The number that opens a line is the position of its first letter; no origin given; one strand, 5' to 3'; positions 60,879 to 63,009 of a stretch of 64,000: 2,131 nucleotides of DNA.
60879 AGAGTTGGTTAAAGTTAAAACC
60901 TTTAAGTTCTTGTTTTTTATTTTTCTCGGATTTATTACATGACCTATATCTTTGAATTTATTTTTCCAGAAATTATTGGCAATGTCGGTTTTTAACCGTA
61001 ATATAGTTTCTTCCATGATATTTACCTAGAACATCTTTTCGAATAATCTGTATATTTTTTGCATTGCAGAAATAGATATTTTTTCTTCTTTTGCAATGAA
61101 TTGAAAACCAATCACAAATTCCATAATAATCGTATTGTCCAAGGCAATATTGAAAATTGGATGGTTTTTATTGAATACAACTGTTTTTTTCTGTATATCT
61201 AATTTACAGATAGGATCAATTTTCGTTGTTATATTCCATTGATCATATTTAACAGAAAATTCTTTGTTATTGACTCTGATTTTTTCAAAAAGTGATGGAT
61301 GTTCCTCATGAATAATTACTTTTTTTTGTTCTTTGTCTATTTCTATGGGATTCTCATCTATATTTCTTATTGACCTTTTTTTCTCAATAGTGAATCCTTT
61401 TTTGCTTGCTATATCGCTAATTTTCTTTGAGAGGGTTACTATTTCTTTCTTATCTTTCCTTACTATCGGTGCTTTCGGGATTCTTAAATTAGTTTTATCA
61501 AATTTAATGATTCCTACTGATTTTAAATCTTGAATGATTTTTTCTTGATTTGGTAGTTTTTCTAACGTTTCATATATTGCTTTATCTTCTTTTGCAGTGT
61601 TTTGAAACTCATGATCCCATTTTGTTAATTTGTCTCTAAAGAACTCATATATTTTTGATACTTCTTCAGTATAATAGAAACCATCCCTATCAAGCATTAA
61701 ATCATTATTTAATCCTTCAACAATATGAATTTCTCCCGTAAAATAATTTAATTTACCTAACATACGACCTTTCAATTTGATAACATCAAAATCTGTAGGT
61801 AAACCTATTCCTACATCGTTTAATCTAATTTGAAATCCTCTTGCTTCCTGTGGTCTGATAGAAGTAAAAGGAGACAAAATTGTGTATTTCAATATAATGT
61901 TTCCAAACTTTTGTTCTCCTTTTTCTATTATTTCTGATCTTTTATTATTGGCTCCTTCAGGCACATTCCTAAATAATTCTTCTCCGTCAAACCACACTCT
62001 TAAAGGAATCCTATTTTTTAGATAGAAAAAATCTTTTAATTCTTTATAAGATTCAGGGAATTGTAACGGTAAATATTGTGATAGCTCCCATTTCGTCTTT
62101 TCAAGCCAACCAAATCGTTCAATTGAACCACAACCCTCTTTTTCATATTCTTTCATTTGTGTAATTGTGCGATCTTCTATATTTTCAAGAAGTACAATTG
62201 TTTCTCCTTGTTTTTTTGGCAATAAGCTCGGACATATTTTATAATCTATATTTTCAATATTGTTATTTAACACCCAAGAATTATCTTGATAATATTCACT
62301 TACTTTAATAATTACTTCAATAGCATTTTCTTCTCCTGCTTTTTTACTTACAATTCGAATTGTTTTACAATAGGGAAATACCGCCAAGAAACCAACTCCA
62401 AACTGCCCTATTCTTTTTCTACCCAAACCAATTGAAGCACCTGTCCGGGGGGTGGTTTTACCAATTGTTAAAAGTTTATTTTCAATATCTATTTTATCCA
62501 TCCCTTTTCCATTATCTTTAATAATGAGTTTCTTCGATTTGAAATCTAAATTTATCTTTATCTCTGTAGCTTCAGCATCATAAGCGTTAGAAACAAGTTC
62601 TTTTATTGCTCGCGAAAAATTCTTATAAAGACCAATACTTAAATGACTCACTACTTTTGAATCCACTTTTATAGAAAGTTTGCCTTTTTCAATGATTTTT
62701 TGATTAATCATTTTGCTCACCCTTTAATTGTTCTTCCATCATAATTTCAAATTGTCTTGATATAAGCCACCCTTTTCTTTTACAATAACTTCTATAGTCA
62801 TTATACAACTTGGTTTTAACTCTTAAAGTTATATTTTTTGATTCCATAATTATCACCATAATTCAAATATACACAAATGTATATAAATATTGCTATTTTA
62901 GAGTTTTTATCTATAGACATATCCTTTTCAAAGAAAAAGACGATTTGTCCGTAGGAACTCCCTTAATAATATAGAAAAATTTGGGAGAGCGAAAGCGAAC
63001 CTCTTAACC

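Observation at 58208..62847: Six-gene operon RHH - GHKL/MORC-like ATPase - unknown - HEPN-like - Dam-type methylase - (truncated methylase): candidate undescribed defence system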

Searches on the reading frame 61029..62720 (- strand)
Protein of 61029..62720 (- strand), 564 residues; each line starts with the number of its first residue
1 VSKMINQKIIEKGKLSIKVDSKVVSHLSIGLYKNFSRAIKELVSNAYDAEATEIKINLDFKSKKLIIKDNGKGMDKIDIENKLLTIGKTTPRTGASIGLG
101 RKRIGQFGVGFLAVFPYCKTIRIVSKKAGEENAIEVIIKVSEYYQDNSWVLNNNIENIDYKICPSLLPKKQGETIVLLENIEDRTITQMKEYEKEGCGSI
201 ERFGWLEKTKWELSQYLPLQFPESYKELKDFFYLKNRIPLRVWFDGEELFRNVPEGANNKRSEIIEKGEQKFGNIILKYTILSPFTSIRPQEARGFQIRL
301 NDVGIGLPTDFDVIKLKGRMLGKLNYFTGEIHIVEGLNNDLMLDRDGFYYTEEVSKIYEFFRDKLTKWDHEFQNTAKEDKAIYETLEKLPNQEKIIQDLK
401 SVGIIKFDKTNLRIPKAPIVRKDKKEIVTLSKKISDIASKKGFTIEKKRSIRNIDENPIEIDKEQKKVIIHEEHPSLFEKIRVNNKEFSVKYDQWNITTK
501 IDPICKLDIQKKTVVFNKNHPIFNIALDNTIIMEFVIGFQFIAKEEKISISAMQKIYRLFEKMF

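Call 3: search_protein_families(library=pfam, proteins=[window:61029-62720:-], max_evalue=0.1)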
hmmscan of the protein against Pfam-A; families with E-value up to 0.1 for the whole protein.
window:61029-62720:- (564 aa): 3 families
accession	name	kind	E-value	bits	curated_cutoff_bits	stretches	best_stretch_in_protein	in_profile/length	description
PF13589.12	HATPase_c_3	-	3.1e-23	82.8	25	1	35-147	3-114/137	Histidine kinase-, DNA gyrase B-, and HSP90-like ATPase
PF02518.31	HATPase_c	-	1.5e-06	29.1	26.4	1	35-100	6-66/111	Histidine kinase-, DNA gyrase B-, and HSP90-like ATPase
PF25794.1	SACS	-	1.9e-06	28.3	32.8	1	32-65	15-47/247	Sacsin domain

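Call 4: search_protein_families(library=padloc, proteins=[window:61029-62720:-], max_evalue=0.1)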
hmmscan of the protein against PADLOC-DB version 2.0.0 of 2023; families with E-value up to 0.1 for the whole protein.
window:61029-62720:- (564 aa): 5 families
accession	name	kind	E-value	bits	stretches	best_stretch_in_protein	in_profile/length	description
PDLC03485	REase_II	-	2.3e-17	60.7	1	22-130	13-119/611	Type II restriction enzyme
PDLC03419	REase_II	-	2e-12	44.3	1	16-133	6-127/695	Type II restriction enzyme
PDLC03966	TmtA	-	2.7e-07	26.7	1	27-125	35-137/1655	-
PDLC03968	TmtA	-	0.00017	17.3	1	31-115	71-148/1486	-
PDLC03971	TmtA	-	0.00027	16.5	1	36-128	55-147/1782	-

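Call 5: search_protein_families(library=ncbifam, proteins=[window:61029-62720:-], max_evalue=0.1)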
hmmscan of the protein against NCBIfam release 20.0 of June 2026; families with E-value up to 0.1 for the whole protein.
window:61029-62720:- (564 aa): 19 families
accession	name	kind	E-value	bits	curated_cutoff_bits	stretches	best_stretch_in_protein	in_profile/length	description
NF050001.1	restrict_BbrUII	equivalog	2.7e-27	95.6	550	1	16-185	2-171/659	BbrUII/HgiDII family restriction enzyme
NF047352.1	P_loop_sacsin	domain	5.1e-14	52.5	50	1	37-123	2-79/80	sacsin N-terminal ATP-binding-like domain-containing protein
NF010683.0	PRK14083.1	equivalog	7.5e-13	47.8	455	1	23-135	15-138/604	HSP90 family protein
NF003555.1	PRK05218.1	equivalog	1.3e-11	43.8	371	1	48-134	55-147/614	molecular chaperone HtpG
TIGR00585.2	mutl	equivalog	3.9e-10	39.2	180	1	37-81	23-68/555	DNA mismatch repair endonuclease MutL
NF041932.1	MzaB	equivalog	3e-09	35.8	850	1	30-189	7-162/480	MZA anti-phage system associated ATPase MzaB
NF000952.0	PRK00095.2-2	subfamily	2.9e-07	29.3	840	1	38-138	26-124/623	DNA mismatch repair endonuclease MutL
NF000951.0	PRK00095.2-1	equivalog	2.3e-06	26.6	391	1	36-81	26-71/559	DNA mismatch repair endonuclease MutL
NF000953.0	PRK00095.2-4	equivalog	3e-06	26.4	693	1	37-80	25-69/611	DNA mismatch repair endonuclease MutL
TIGR02916.1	PEP_his_kin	equivalog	6.4e-06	25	300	1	3-99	551-648/679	XrtA/PEP-CTERM system histidine kinase PrsK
NF000950.0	PRK00095.1-3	equivalog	1.3e-05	23.9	756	1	38-82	27-72/641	DNA mismatch repair endonuclease MutL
NF000949.0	PRK00095.1-2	equivalog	2.9e-05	23.3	750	1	37-80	29-73/634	DNA mismatch repair endonuclease MutL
NF000948.0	PRK00095.1-1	equivalog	3.1e-05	23.1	701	1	38-79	26-68/625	DNA mismatch repair endonuclease MutL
NF000954.0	PRK00095.2-5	equivalog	6.5e-05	21.5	937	1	20-79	11-72/588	DNA mismatch repair endonuclease MutL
NF007004.0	PRK09467.1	equivalog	0.029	13.2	415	1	35-83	335-385/440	two-component system sensor histidine kinase EnvZ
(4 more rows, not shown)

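Call 73: search_solved_structures(query=A4, max_evalue=0.01)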
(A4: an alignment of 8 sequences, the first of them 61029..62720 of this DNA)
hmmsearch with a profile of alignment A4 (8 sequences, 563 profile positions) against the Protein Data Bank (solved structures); distinct sequences matched with E-value up to 0.01: 154 (the best 60 are shown).
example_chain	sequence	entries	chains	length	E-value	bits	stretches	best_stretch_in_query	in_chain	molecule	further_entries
7u4c_A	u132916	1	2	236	3.4e-12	48.8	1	41-131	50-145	Chaperone protein HtpG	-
3ied_A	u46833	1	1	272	5.9e-11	44.7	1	44-128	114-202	Heat shock protein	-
2ior_A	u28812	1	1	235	5.2e-10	41.6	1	19-128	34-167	Chaperone protein htpG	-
5in9_A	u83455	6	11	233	7.1e-10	41.1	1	21-131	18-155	Endoplasmin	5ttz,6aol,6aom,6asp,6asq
1tbw_A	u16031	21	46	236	7.8e-10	41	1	20-131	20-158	Endoplasmin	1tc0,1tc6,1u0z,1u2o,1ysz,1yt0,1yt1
1yt2_A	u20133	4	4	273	1.1e-09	40.5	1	20-131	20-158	Endoplasmin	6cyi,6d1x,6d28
7ull_A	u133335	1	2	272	1.2e-09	40.4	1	21-131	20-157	Endoplasmin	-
4nh9_A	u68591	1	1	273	1.2e-09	40.3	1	20-131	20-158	Endoplasmin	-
1qy8_A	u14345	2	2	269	1.3e-09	40.3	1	22-131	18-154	Endoplasmin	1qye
9d9d_A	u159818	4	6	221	1.5e-09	40.1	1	56-130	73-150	Heat shock protein 90 homolog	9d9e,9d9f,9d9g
9msq_A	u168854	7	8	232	1.5e-09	40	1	56-130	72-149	Heat shock protein 90 homolog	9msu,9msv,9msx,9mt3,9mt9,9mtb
2esa_A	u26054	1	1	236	1.5e-09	40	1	20-131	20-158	Endoplasmin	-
6cji_A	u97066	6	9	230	1.7e-09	39.8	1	56-130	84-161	Heat shock protein 90 homolog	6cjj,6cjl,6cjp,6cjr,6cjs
1amw_A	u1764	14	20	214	2.5e-09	39.3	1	53-131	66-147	HEAT SHOCK PROTEIN 90 | HEAT SHOCK PROTEIN HSP82 | ATP-DEPENDENT MOLECULAR CHAPERONE HSP82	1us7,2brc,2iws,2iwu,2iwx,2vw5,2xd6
1am1_A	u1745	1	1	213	2.5e-09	39.3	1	53-131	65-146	HEAT SHOCK PROTEIN 90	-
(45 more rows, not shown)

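Call 80: search_dna_similar(query=window:61029-62711:-, collection=plasmids, mode=protein, max_evalue=1e-8, max_rows=15)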
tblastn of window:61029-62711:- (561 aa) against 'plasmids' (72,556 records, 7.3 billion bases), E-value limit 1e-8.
Records with a match: 15; places in all: 15; records where one place covers at least 80% of the query: 0.
Best place of each record, by identity: <60% 15.
By first word of the organism name: Burkholderia 4; Rhizobium 2; Neisseria 2; Pantoea 1; Acinetobacter 1; Rubrobacter 1; Deinococcus 1; Streptococcus 1; Halobaculum 1; Haloplanus 1.
By predicted mobility (MOB-suite, as given by PLSDB): non-mobilizable 9; conjugative 5; mobilizable 1.
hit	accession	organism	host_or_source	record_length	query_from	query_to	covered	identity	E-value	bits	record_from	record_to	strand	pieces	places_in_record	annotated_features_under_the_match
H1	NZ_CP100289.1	Burkholderia glumae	cell culture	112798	7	174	30%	30.5%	1e-13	82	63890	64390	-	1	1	ATP-binding protein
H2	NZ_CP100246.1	Burkholderia glumae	cell culture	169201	7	174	30%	30.5%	1e-13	82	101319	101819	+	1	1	ATP-binding protein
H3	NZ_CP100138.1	Burkholderia glumae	cell culture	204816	7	174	30%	30.5%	1e-13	82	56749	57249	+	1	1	ATP-binding protein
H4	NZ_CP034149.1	Pantoea agglomerans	whole organism,Poland, Warsaw area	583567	11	127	21%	38.6%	2e-11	75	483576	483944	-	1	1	ATP-binding protein | DNA cytosine methyltransferase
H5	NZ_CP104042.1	Rhizobium sp. WSM4643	Pisum sativum,Cell culture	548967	3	131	23%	34.6%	5e-13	80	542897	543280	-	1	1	ATP-binding protein | DNA cytosine methyltransferase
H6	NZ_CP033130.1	Acinetobacter wuhouensis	Culture,Sewage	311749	7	136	23%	32.8%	2e-12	78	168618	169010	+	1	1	ATP-binding protein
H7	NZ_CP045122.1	Rubrobacter marinus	single pure culture,marine sediment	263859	11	133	22%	34.7%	2e-13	81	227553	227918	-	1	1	ATP-binding protein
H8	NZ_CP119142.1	Neisseria gonorrhoeae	Homo sapiens,whole organism,synovial ...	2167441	11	127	21%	36.4%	3e-10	71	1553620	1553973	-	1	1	none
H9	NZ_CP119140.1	Neisseria gonorrhoeae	Homo sapiens,whole organism,blood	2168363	11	127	21%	36.4%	3e-10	71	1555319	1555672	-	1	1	none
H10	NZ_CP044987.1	Deinococcus sp. AJ005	single cell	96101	11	133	22%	33.6%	2e-10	72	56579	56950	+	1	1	ATP-binding protein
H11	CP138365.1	Streptococcus agalactiae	Homo sapiens,cell culture,urine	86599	33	133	18%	38.5%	4e-9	67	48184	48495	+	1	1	ATP-binding protein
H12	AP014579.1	Burkholderia sp. RPE67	Riptortus pedestris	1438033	11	124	20%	32.5%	2e-9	69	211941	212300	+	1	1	putative membrane protein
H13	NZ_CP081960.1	Halobaculum magnesiiphilum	cell culture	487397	5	135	23%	28.1%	2e-11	75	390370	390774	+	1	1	ATP-binding protein | DNA cytosine methyltransferase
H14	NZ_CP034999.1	Rhizobium acidisoli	Phaseolus vulgaris,root nodule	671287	11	133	22%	29.8%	7e-12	76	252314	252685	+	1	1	ATP-binding protein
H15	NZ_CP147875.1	Haloplanus sp. GX21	cell culture,marine solar saltern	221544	20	135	21%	31.0%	1e-10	72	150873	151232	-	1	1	ATP-binding protein | DNA cytosine methyltransferase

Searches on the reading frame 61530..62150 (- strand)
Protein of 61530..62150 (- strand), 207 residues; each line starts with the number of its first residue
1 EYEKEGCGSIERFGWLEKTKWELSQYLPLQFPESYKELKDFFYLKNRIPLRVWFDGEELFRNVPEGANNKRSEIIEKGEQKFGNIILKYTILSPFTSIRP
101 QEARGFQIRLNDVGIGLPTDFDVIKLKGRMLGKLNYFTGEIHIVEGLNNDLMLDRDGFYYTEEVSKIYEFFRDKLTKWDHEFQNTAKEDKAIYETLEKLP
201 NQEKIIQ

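Call 90: search_protein_families(library=pfam, proteins=[window:61530-62150:-], max_evalue=1)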
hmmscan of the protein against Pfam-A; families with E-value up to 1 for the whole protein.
window:61530-62150:- (207 aa): 0 families

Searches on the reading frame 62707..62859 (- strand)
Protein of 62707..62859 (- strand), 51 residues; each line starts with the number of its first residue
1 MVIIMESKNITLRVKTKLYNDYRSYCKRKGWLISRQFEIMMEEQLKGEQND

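Call 3: search_protein_families(library=pfam, proteins=[window:62707-62859:-], max_evalue=0.1)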
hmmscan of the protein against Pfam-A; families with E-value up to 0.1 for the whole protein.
window:62707-62859:- (51 aa): 1 family
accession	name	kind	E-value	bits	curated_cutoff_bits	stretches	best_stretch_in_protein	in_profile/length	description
PF08727.16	P3A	-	0.066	13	22.3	1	21-44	32-55/59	Poliovirus 3A protein like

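Call 4: search_protein_families(library=padloc, proteins=[window:62707-62859:-], max_evalue=0.1)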
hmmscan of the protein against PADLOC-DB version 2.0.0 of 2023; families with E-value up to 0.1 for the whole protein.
window:62707-62859:- (51 aa): 0 families

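Call 5: search_protein_families(library=ncbifam, proteins=[window:62707-62859:-], max_evalue=0.1)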
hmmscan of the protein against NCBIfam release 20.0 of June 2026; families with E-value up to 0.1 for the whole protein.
window:62707-62859:- (51 aa): 0 families
